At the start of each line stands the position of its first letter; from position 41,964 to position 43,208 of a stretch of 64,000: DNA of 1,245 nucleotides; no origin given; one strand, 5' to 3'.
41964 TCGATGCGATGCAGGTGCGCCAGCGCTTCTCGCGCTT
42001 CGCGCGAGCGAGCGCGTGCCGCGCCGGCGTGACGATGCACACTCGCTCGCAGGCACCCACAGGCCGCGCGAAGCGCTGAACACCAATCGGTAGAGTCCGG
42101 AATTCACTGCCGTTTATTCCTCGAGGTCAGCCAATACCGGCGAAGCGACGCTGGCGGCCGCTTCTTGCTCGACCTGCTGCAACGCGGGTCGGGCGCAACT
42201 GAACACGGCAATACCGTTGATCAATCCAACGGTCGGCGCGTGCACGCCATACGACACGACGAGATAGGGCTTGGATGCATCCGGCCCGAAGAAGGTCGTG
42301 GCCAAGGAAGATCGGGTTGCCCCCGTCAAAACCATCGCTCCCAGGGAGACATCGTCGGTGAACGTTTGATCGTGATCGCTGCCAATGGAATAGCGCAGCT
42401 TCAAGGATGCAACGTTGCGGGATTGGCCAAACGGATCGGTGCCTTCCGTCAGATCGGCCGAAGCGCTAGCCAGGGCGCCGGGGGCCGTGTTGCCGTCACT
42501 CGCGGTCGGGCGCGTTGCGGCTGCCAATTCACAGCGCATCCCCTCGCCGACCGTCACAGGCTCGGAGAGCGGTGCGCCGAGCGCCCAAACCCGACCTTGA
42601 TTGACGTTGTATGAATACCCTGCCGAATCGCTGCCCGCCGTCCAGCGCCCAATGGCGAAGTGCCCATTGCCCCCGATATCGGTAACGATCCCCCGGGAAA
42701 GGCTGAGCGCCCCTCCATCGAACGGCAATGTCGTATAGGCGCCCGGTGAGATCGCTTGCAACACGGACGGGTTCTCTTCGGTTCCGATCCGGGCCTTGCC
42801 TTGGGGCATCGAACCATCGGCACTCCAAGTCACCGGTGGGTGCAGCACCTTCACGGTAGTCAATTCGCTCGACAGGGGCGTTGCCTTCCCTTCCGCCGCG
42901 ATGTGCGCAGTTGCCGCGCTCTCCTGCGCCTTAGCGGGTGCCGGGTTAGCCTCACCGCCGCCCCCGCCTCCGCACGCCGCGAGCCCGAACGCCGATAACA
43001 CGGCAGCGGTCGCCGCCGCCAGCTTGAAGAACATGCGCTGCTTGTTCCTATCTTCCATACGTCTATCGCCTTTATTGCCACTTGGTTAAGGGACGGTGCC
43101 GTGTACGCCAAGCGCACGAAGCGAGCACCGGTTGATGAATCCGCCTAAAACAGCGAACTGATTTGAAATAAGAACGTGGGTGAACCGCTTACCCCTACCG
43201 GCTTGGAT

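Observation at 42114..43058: Unassigned 314-aa lipoprotein wedged between cdiB and cdiA, with features reminiscent of surface-exposed lipoproteins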

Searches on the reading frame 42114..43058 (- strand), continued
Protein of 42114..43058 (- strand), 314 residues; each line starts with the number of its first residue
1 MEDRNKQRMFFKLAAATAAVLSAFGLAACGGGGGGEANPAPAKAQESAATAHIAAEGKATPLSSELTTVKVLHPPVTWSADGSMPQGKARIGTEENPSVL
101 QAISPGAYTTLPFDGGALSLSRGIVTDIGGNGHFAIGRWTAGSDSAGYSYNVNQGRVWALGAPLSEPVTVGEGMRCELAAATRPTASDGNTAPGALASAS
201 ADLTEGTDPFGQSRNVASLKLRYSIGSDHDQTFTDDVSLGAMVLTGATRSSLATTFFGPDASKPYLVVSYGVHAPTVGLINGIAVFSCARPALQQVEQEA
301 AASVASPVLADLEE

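Call 88: find_encoding_contigs(protein=P0014, flank=4000, max_places=6)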
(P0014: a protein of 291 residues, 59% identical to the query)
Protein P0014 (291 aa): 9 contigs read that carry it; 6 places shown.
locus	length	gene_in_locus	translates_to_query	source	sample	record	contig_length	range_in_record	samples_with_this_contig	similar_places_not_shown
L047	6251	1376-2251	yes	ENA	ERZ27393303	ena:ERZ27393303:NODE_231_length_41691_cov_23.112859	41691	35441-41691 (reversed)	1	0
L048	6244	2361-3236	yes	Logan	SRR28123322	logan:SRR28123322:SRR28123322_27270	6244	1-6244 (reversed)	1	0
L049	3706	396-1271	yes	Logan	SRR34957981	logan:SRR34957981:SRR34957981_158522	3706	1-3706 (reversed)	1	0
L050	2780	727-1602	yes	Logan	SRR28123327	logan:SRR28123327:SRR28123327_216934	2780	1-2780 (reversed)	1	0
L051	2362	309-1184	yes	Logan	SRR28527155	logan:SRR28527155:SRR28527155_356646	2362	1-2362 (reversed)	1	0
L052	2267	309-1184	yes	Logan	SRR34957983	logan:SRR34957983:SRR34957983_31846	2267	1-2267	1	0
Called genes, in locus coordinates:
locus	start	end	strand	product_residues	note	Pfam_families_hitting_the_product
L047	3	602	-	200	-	?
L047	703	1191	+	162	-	PF13404:HTH_AsnC-type, PF13412:HTH_24, PF01037:AsnC_trans_reg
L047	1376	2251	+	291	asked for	-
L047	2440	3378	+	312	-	PF01381:HTH_3, PF13560:HTH_31, PF17765:MLTR_LBD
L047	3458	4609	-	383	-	PF02771:Acyl-CoA_dh_N, PF02770:Acyl-CoA_dh_M, PF00441:Acyl-CoA_dh_1, PF08028:Acyl-CoA_dh_2 (weak)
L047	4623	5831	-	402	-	PF02771:Acyl-CoA_dh_N, PF02770:Acyl-CoA_dh_M, PF00441:Acyl-CoA_dh_1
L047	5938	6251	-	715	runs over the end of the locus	PF00378:ECH_1, PF16113:ECH_2, PF02737:3HCDH_N, PF03446:NAD_binding_2 (faint), PF00725:3HCDH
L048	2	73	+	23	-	?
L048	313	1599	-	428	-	PF00070:Pyr_redox (weak), PF00890:FAD_binding_2 (faint), PF01266:DAO, PF03486:HI0933_like (faint), PF07992:Pyr_redox_2 (faint), PF13450:NAD_binding_8 (weak)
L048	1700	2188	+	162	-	PF13404:HTH_AsnC-type, PF13412:HTH_24, PF01037:AsnC_trans_reg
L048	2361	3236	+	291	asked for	-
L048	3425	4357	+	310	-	PF01381:HTH_3, PF13560:HTH_31, PF17765:MLTR_LBD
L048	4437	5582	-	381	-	PF02771:Acyl-CoA_dh_N, PF02770:Acyl-CoA_dh_M, PF00441:Acyl-CoA_dh_1, PF08028:Acyl-CoA_dh_2 (weak)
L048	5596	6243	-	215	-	?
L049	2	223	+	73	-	?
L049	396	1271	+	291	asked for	-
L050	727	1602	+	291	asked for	-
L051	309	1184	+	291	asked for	-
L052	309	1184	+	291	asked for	-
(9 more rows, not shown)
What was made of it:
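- The gene is stable alone in T. soli (call 88).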

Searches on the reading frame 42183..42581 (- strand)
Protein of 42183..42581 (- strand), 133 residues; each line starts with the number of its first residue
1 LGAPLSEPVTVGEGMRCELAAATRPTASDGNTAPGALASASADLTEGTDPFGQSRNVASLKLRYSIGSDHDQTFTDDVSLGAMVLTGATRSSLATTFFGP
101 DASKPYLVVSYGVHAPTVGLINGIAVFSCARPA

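Call 56: predict_structure(alignment_id=A4)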
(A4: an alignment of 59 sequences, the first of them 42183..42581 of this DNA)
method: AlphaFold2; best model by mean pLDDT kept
length: 133 residues; sequences in the alignment: 59
mean_pLDDT: 93.8   pTM: 0.85
mean pLDDT of the five models: 93.8, 92.4, 91.3, 90.9, 90.5
residues with pLDDT >= 90: 110; 70-90: 21; 50-70: 2; < 50: 0
segments of 3 or more residues with pLDDT < 50: none
pLDDT, mean of each block of 10 residues (from residue 1): 77 93 97 98 92 93 98 96 94 95 95 97 98 87
secondary structure, 60 per line:
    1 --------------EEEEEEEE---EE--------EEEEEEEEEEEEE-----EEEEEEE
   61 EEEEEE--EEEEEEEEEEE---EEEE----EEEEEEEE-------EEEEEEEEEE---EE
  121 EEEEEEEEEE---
elements in order: E15-22 E36-48 E54-66 E69-79 E83-86 E91-98 E106-115 E119-130
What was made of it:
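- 42192..42539 (-): C-terminal 8-stranded beta-barrel (residues 174-289). Cys176 lies in strand 1 and Cys288 in strand 8. AF2 of residues 160-292: pLDDT 93.8, 8 strands (call 56).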

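Call 58: fold_search(model_id=the predicted structure, library=pdb)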
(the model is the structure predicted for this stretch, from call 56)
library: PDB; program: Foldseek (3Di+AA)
matches with E <= 10: 1536; with E <= 0.001: 0
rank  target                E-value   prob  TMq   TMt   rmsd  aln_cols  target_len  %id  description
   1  4imn                  1.2e-02  0.96  0.36  0.32   8.2       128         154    8  Crystal structure of wild type human Lipocalin PGDS bound with PEG MME 2000 (released 2013-03-20)
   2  2wwp_A                1.4e-02  0.96  0.38  0.35   7.8       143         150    8  Crystal structure of the human lipocalin-type prostaglandin D synthase (released 2010-01-12)
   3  4ors_B                1.5e-02  0.96  0.36  0.32   8.1       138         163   10  Three-dimensional structure of the C65A mutant of Human lipocalin-type Prostaglandin D Synthase apo-form (released 2014-08-06)
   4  4ory_D                1.8e-02  0.96  0.36  0.32   7.5       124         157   10  Three-dimensional structure of the C65A-K59A double mutant of Human lipocalin-type Prostaglandin D Synthase holo, seco (released 2014-08-06)
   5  5g38                  2.6e-02  0.97  0.41  0.33  16.7       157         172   10  PsbO subunit of Photosystem II, beta barrel domain at 100K, pH 6 (released 2016-08-10)
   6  2czu_B                2.7e-02  0.93  0.36  0.32   8.3       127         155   11  lipocalin-type prostaglandin D synthase (released 2006-10-03)
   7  4imo                  2.9e-02  0.97  0.42  0.37   8.0       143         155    7  Crystal structure of wild type human Lipocalin PGDS in complex with substrate analog U44069 (released 2013-03-20)
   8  4ory_H                2.9e-02  0.94  0.35  0.32   7.8       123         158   11  Three-dimensional structure of the C65A-K59A double mutant of Human lipocalin-type Prostaglandin D Synthase holo, seco (released 2014-08-06)
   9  4ory_B                2.9e-02  0.93  0.37  0.33   8.3       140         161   11  Three-dimensional structure of the C65A-K59A double mutant of Human lipocalin-type Prostaglandin D Synthase holo, seco (released 2014-08-06)
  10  4os0_A                3.7e-02  0.96  0.40  0.34   7.4       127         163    9  Three-dimensional structure of the C65A-W54F double mutant of Human lipocalin-type Prostaglandin D Synthase apo-form (released 2014-08-06)
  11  4os3_A                3.7e-02  0.94  0.39  0.34   7.6       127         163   10  Three-dimensional structure of the C65A-W112F double mutant of Human lipocalin-type Prostaglandin D Synthase apo-form (released 2014-08-06)
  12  1g85_B                6.1e-02  0.87  0.37  0.33  13.9       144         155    8  CRYSTAL STRUCTURE OF BOVINE ODORANT BINDING PROTEIN COMPLEXED WITH IS NATURAL LIGAND (released 2002-06-26)
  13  1hn2_A                6.1e-02  0.85  0.39  0.35   8.2       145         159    6  CRYSTAL STRUCTURE OF BOVINE OBP COMPLEXED WITH AMINOANTHRACENE (released 2001-12-05)
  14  1g85_A                7.4e-02  0.84  0.39  0.35   8.2       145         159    6  CRYSTAL STRUCTURE OF BOVINE ODORANT BINDING PROTEIN COMPLEXED WITH IS NATURAL LIGAND (released 2002-06-26)
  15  1gt1_A                7.4e-02  0.75  0.34  0.30  14.6       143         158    8  Complex of Bovine Odorant Binding Protein with Aminoanthracene and pyrazine (released 2003-10-03)
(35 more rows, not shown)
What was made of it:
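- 42192..42539 (-): The best Foldseek hits are 8-stranded meander barrels (call 58).
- Foldseek's best hits are 8-stranded meander barrels (call 58).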

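Call 90: search_solved_structures(query=A4, max_evalue=10, show_alignments=1)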
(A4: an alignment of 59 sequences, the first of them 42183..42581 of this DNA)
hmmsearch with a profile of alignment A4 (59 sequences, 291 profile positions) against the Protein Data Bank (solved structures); distinct sequences matched with E-value up to 10: 0.
